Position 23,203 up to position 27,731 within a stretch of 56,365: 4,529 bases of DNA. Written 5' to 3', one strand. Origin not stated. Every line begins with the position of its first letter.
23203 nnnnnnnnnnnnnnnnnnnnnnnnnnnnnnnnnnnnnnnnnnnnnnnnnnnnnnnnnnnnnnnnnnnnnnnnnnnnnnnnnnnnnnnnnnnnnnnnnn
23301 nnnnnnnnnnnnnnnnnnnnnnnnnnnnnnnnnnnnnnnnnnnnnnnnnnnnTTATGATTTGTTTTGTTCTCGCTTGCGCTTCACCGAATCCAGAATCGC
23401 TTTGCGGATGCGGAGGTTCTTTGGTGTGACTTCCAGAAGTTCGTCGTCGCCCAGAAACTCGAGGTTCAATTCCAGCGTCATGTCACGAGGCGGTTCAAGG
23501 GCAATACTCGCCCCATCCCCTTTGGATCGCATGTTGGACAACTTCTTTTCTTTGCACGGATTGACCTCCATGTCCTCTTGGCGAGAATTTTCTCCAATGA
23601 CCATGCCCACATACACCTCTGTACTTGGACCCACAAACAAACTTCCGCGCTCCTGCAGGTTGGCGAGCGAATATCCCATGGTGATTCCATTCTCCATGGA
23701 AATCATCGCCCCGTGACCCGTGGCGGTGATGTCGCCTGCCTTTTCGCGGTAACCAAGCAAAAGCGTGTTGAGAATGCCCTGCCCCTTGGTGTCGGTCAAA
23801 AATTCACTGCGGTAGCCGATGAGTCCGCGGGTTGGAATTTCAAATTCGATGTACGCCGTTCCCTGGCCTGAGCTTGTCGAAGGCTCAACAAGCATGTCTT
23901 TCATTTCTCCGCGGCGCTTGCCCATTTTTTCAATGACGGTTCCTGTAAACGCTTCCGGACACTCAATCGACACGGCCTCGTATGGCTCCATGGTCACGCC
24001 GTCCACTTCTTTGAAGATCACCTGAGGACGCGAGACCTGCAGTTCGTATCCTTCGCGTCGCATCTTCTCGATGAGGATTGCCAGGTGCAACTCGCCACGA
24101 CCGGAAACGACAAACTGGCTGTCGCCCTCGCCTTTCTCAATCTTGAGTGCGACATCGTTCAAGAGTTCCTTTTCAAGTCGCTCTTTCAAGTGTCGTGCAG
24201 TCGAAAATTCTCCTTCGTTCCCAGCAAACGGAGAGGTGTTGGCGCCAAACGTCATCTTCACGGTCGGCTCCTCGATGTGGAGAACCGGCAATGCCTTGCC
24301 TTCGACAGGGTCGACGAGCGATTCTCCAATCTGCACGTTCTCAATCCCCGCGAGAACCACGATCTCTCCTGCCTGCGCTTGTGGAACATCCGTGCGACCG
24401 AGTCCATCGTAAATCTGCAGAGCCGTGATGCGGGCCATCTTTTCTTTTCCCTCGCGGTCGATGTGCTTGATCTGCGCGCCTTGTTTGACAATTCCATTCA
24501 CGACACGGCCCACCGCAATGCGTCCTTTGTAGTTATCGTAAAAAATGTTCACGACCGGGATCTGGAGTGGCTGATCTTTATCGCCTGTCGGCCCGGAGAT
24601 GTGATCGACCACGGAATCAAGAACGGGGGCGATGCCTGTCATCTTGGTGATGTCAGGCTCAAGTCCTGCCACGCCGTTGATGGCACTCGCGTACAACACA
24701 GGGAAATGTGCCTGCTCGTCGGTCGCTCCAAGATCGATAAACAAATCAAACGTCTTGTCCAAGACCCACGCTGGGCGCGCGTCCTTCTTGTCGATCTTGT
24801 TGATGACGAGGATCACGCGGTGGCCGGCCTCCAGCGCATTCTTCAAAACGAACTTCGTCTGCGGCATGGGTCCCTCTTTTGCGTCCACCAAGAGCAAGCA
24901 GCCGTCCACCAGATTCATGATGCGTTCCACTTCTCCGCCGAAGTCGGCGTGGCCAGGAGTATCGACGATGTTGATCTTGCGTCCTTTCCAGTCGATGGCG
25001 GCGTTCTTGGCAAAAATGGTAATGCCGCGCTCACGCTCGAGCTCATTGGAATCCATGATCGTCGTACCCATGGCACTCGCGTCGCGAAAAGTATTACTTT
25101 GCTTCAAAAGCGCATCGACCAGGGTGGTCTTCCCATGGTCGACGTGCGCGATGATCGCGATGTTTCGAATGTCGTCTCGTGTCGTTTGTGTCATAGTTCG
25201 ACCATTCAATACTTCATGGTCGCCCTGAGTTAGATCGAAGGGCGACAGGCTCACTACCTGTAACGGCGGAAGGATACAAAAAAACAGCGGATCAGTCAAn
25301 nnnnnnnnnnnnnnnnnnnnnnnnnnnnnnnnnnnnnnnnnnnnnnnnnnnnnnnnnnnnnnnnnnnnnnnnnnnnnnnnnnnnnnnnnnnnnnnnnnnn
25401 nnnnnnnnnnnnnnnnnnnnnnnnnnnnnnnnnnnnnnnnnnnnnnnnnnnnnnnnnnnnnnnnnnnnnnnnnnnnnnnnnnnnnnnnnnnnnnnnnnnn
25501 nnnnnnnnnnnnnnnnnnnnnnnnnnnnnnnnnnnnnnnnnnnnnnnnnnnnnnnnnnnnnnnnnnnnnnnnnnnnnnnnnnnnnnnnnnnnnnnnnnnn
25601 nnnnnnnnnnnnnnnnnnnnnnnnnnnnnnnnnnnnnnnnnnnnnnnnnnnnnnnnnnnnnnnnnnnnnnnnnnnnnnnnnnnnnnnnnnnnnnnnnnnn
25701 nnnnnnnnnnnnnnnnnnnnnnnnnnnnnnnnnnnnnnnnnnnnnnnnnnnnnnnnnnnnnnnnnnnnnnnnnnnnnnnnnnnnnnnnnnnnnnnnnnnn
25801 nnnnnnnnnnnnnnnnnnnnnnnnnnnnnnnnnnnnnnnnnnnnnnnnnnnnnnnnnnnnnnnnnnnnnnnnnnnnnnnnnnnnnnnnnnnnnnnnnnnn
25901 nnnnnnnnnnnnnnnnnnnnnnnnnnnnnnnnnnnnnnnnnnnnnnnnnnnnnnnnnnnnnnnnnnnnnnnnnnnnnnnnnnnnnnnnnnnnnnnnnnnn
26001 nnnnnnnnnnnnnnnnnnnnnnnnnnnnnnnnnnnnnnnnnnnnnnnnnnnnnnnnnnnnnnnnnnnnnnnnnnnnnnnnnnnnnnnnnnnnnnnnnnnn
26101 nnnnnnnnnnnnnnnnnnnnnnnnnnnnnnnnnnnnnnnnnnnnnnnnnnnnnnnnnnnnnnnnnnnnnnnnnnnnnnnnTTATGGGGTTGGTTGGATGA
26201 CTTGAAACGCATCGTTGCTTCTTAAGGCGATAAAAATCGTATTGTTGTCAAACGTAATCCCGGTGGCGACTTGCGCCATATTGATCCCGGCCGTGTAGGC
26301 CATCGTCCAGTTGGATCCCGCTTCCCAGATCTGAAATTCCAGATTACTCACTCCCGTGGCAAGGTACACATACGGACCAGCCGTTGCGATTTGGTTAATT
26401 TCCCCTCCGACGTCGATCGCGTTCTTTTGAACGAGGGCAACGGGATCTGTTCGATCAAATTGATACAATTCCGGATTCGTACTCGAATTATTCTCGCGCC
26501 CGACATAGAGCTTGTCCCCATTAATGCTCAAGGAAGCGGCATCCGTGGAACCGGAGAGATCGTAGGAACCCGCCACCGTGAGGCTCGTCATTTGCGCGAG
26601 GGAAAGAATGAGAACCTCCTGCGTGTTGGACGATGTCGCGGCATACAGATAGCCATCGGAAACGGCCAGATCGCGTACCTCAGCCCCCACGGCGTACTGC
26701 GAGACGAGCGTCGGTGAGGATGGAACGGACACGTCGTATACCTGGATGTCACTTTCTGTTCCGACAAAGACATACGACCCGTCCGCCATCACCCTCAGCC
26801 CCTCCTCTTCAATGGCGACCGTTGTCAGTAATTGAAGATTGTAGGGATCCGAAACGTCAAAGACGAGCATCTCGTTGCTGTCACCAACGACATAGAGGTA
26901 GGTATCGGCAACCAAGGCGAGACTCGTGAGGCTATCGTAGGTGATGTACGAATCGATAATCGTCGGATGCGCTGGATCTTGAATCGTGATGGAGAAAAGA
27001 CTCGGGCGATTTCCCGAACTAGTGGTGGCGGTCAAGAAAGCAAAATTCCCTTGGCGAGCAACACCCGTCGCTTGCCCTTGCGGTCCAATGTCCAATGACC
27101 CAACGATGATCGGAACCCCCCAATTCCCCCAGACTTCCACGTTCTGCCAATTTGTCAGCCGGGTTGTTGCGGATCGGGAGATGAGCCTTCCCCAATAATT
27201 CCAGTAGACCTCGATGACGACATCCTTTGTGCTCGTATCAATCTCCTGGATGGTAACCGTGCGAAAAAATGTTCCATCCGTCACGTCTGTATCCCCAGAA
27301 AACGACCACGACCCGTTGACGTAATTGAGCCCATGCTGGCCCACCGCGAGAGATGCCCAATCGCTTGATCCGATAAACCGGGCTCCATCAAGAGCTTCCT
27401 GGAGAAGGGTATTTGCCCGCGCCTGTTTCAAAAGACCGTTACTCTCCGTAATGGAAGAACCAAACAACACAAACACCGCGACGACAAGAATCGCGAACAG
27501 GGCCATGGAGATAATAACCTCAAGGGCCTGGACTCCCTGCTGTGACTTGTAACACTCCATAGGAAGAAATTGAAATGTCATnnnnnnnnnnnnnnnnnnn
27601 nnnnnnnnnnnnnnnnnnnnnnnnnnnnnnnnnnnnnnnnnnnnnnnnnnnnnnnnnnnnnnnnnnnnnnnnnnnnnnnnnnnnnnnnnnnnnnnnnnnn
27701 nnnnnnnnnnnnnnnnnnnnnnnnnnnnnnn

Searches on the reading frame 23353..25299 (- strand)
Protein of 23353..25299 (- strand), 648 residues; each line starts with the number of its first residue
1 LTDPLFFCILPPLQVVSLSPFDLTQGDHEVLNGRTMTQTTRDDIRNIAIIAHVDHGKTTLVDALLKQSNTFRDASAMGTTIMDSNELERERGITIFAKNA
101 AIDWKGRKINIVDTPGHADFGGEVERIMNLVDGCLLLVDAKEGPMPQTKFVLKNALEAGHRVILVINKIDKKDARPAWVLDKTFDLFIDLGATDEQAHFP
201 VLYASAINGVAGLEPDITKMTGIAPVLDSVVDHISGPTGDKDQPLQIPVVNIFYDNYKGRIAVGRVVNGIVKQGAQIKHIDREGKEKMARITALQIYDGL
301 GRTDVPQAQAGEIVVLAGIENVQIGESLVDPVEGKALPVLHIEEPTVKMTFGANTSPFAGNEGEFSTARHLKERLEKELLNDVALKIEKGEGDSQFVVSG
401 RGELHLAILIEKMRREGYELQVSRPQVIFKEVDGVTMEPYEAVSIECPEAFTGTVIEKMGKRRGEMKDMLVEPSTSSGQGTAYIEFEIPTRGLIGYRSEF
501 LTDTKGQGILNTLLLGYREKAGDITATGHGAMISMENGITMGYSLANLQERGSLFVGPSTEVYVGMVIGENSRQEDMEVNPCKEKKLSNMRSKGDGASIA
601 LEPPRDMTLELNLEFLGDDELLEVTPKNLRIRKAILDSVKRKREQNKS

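Call 79: search_protein_families(library=pfam, proteins=[window:23353-25299:-], max_evalue=0.00001)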
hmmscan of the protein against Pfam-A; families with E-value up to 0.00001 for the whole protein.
window:23353-25299:- (648 aa): 7 families
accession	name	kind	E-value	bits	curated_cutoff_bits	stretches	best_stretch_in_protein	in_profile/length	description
PF00009.33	GTP_EFTU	-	2.4e-54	184.3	26.5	1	43-234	2-186/188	Elongation factor Tu GTP binding domain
PF21018.2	BipA_C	-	1.1e-43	147.8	23.8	1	530-637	2-109/110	TypA/BipA C-terminal domain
PF00679.30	EFG_C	-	5.2e-21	74.9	27.9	1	436-524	2-85/89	Elongation factor G C-terminus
PF03144.31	GTP_EFTU_D2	-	1.3e-09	38.7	30.3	1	259-328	1-72/73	Elongation factor Tu domain 2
PF22042.2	EF-G_D2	-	6.3e-09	36.3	27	1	247-329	4-82/84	Elongation factor G domain 2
PF01926.29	MMR_HSR1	-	2.4e-08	34.5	21.9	1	47-168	2-113/113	50S ribosome-binding GTPase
PF14492.12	EFG_III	-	7.6e-08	32.7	27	1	369-420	19-71/75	Elongation Factor G, domain III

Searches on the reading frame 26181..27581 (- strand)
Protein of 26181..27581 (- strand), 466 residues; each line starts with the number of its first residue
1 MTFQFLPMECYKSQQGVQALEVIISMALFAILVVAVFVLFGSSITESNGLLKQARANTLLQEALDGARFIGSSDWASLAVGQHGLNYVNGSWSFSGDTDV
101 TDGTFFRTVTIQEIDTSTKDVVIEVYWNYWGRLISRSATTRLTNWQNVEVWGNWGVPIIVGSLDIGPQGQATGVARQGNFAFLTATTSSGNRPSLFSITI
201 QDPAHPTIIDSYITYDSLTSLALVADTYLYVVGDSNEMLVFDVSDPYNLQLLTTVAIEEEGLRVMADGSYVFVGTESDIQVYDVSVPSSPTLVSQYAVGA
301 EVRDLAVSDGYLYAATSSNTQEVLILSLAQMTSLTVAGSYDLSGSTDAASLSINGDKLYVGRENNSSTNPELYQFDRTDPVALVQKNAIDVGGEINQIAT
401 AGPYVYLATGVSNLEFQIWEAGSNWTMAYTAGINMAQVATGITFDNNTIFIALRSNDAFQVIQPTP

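Call 79: search_protein_families(library=pfam, proteins=[window:26181-27581:-], max_evalue=0.00001)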
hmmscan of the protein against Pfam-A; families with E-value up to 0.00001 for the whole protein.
window:26181-27581:- (466 aa): 1 family
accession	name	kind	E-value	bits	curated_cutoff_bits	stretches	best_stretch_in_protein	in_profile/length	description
PF08309.17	LVIVD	-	3.8e-11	42.6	20.2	0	264-297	7-41/42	LVIVD repeat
